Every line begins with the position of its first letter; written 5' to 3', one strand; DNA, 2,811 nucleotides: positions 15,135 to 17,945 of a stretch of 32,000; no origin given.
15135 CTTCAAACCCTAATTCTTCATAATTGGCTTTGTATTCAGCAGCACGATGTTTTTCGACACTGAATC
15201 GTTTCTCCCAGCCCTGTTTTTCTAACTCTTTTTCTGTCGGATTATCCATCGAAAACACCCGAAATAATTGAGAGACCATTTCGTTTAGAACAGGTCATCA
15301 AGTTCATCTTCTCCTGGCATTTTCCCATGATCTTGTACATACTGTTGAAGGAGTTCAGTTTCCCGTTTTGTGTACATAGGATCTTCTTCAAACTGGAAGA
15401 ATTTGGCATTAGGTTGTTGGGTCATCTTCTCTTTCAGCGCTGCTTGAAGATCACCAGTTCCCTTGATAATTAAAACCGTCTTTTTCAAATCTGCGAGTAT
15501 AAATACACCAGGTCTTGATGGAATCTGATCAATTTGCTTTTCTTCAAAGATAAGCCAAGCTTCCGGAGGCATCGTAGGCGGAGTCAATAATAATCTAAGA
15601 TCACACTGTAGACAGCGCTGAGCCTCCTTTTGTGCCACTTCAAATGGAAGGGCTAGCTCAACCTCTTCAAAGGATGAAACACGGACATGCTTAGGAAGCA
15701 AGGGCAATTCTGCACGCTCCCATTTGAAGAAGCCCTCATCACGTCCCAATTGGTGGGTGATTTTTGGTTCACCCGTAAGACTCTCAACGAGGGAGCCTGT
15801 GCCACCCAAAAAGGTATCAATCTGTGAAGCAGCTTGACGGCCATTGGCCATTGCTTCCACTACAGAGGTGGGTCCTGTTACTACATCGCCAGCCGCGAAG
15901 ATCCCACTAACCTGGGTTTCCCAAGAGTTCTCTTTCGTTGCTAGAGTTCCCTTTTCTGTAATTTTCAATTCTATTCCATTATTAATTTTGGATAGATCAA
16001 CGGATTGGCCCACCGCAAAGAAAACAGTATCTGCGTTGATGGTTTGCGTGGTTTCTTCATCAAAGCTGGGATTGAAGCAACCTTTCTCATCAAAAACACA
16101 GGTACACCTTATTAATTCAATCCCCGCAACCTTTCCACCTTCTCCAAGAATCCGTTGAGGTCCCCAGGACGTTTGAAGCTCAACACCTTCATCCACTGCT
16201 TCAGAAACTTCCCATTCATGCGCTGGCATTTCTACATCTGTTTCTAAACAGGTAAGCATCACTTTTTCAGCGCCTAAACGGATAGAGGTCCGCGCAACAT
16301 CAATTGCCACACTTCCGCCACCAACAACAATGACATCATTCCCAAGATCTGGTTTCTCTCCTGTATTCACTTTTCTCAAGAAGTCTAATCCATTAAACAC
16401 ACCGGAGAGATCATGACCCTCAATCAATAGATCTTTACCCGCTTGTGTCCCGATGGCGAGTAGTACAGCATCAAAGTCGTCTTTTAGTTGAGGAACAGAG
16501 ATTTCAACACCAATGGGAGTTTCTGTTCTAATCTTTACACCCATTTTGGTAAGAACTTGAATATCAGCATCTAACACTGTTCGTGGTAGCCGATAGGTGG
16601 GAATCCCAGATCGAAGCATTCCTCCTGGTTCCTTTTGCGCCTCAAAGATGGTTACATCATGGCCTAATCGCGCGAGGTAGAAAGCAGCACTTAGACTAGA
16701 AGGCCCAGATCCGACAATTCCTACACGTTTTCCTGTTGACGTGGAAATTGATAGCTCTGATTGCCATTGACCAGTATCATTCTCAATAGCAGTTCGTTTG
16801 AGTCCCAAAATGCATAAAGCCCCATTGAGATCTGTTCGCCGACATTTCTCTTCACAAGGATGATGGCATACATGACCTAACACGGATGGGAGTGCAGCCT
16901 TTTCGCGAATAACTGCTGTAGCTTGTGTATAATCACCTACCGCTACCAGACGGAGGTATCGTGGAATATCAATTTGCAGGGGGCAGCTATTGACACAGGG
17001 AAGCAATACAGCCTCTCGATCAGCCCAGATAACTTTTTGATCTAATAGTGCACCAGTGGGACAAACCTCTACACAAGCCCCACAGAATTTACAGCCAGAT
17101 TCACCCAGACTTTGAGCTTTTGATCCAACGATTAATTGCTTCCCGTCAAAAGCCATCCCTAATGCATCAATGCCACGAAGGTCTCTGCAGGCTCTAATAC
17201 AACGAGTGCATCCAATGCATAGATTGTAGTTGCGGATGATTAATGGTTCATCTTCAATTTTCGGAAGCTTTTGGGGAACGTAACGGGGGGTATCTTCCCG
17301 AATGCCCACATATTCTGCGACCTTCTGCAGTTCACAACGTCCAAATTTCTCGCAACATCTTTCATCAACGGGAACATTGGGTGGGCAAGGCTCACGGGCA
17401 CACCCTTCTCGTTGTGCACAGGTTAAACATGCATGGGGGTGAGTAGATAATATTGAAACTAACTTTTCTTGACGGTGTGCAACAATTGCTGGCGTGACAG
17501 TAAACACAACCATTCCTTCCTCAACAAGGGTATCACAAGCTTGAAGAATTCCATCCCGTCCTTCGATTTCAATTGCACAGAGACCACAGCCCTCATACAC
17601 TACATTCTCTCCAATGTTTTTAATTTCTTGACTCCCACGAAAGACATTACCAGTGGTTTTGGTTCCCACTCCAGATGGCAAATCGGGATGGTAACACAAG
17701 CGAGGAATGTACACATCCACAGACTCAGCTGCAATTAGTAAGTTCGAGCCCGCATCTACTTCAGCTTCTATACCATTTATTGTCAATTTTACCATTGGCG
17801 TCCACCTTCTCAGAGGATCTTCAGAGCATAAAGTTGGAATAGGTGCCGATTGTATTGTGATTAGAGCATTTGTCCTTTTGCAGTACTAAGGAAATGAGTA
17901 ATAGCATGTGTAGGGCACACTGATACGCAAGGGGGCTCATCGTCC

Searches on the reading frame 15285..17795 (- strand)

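Call 6: search_protein_families(library=pfam, max_evalue=0.00001, proteins=[window:15285-17795:-])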
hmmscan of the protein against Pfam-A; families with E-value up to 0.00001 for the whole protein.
window:15285-17795:- (836 aa): 16 families
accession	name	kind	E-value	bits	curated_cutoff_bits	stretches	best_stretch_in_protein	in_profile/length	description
PF07992.20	Pyr_redox_2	-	7.2e-28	98.3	26.1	1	357-652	2-291/291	Pyridine nucleotide-disulphide oxidoreductase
PF14691.11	Fer4_20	-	4.2e-16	59.2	25.8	1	266-339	31-107/113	Dihydroprymidine dehydrogenase domain II, 4Fe-4S cluster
PF13510.11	Fer2_4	-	2.8e-11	43.7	22.8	0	69-101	50-81/82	2Fe-2S iron-sulfur cluster binding domain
PF13738.12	Pyr_redox_3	-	6.4e-11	42.5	30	1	485-636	164-305/305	Pyridine nucleotide-disulphide oxidoreductase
PF22117.2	Fer4_Nqo3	-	8.8e-10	39.1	27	1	184-250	2-66/67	NADH-quinone oxidoreductase subunit 3, ferredoxin-like domain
PF13450.12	NAD_binding_8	-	2.6e-09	37.6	21.9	1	360-397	1-38/68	NAD(P)-binding Rossmann-like domain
PF10588.14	NADH-G_4Fe-4S_3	-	1.9e-08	34.1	27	0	148-167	19-38/40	NADH-ubiquinone oxidoreductase-G iron-sulfur binding region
PF13237.11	Fer4_10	-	2.9e-08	33.9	25.5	1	186-246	2-53/53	4Fe-4S dicluster domain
PF00070.33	Pyr_redox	-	3e-08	34.5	22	0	357-391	1-35/82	Pyridine nucleotide-disulphide oxidoreductase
PF14697.11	Fer4_21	-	1.2e-07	32.2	35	1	191-247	6-53/59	4Fe-4S dicluster domain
PF12838.12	Fer4_7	-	2e-07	31.8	27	1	193-249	2-52/52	4Fe-4S dicluster domain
PF13187.11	Fer4_9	-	3.1e-07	30.7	27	1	193-249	2-51/52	4Fe-4S dicluster domain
PF24348.1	DUF7508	-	5.1e-07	30.2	26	1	746-819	6-76/79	Domain of unknown function (DUF7508)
PF00037.32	Fer4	-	2.6e-06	27.5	21.1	0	234-250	7-23/24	4Fe-4S binding domain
PF01266.30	DAO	-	4e-06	27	27.9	0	358-392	2-37/353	FAD dependent oxidoreductase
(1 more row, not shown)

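Call 58: search_protein_families(library=ncbifam, max_evalue=1e-10, proteins=[window:15285-17795:-])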
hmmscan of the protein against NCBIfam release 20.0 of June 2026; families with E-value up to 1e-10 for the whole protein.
window:15285-17795:- (836 aa): 28 families (the best 25 are shown)
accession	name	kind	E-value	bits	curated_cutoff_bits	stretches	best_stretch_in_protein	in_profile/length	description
NF009410.0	PRK12771.1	subfamily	1.6e-138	462.8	516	1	264-731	47-511/566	NAD(P)-binding protein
NF009454.0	PRK12814.1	equivalog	3.3e-133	445.4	916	1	264-732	101-573/657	putative NADPH-dependent glutamate synthase small subunit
NF010590.0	PRK13984.1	equivalog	1e-112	377.3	946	1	266-664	197-607/611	putative oxidoreductase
NF009414.0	PRK12778.1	equivalog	1.2e-89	301.5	1103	1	266-663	338-749/752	bifunctional dihydroorotate dehydrogenase B NAD binding subunit/NADPH-dependent glutamate synthase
TIGR01316.1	gltA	equivalog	2.1e-88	297.1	471.75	1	266-663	37-449/449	NADPH-dependent glutamate synthase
TIGR03315.1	Se_ygfK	equivalog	5.5e-88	295.5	835.3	1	263-673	443-836/1012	putative selenate reductase subunit YgfK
TIGR01317.1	GOGAT_sm_gam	subfamily_domain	1.6e-71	241.6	447.7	1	267-668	52-483/485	glutamate synthase small subunit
TIGR01318.1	gltD_gamma_fam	subfamily_domain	1.7e-71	241.2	482.95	1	267-663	50-465/467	glutamate synthase, small subunit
NF009413.0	PRK12775.1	equivalog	7.7e-69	232.5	1895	1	266-664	340-755/1006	putative trifunctional 2-polyprenylphenol hydroxylase/glutamate synthase subunit beta/ferritin domain-containing protein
NF009408.0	PRK12769.1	equivalog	8.6e-67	225.7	1003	1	267-664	236-652/659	formate-dependent uric acid utilization protein AegA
NF009409.0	PRK12770.1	subfamily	1.5e-61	208.5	343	1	351-665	14-352/360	putative glutamate synthase subunit beta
NF009451.0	PRK12809.1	equivalog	2.1e-56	191.5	1154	1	267-662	219-633/639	formate-dependent uric acid utilization protein YgfT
NF045663.1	diclust_near_Sec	equivalog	9.7e-52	176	530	1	267-452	20-201/759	pyridine nucleotide-disulfide oxidoreductase/dicluster-binding protein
NF009415.0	PRK12779.1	equivalog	3.2e-48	164.3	1519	1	269-659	212-622/944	putative bifunctional glutamate synthase subunit beta/2-polyprenylphenol hydroxylase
NF040763.1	FeFe_hydrog_A6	exception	5.7e-43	147.1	765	2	146-255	98-210/571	NADH-dependent [FeFe] hydrogenase, group A6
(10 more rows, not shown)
